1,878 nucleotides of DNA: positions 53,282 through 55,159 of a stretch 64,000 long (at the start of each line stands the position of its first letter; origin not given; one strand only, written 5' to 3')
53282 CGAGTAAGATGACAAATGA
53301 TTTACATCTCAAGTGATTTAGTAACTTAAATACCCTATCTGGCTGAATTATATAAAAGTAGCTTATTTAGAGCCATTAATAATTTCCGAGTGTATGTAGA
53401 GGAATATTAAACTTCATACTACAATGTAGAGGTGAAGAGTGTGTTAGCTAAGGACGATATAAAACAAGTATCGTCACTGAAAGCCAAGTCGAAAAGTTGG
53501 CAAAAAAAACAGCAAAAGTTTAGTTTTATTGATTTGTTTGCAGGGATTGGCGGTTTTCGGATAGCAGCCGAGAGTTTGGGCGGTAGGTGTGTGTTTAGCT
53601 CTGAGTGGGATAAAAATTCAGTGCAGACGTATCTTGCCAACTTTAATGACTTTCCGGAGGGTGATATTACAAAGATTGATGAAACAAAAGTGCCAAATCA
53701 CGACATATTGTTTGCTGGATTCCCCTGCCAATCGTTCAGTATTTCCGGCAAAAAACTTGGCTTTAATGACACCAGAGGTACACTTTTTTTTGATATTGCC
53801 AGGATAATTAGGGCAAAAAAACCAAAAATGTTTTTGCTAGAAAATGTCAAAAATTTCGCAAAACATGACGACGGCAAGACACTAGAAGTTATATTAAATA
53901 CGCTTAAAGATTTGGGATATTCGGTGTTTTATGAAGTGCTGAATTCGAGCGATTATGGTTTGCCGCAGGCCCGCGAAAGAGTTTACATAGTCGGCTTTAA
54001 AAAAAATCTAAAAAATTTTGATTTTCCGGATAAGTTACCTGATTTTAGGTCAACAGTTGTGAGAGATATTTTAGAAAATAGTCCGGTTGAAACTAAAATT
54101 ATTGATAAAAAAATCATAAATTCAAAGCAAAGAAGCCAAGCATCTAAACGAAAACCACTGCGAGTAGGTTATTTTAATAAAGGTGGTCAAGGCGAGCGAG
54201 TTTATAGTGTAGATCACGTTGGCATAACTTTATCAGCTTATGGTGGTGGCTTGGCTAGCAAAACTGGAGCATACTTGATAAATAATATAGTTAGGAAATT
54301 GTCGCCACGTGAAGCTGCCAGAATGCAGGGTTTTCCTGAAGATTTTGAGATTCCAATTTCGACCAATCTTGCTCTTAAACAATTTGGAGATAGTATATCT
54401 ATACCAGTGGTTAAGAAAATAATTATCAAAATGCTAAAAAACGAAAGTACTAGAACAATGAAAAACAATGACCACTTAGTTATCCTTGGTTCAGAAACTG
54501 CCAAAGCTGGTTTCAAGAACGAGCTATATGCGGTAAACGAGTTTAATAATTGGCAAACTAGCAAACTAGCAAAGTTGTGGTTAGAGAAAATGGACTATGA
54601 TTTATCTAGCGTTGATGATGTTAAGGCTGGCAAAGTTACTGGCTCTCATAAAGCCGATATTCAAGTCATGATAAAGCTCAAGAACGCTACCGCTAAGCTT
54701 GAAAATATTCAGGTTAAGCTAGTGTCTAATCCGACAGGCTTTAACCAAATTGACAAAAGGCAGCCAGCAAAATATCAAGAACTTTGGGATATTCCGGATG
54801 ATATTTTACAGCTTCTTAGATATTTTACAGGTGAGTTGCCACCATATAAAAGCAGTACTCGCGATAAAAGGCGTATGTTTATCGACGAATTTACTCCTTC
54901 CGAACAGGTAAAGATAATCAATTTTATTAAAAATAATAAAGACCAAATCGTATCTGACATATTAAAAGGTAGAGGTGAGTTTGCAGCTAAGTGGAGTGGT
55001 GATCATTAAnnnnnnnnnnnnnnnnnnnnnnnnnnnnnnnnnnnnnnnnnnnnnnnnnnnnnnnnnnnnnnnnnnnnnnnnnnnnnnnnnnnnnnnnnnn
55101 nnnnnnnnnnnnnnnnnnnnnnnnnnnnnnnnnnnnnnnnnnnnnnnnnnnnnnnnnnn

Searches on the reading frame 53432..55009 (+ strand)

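Call 71: search_protein_families(library=pfam, proteins=[window:53432-55009:+], max_evalue=0.001)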
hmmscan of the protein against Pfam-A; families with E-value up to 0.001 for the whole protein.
window:53432-55009:+ (525 aa): 2 families
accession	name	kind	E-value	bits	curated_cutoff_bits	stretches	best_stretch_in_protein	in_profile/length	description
PF00145.23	DNA_methylase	-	1.3e-97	327.5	22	1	30-335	1-323/324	C-5 cytosine-specific DNA methylase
PF11463.14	R-HINP1I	-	5.9e-49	166.8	25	1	387-521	1-138/208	R.HinP1I restriction endonuclease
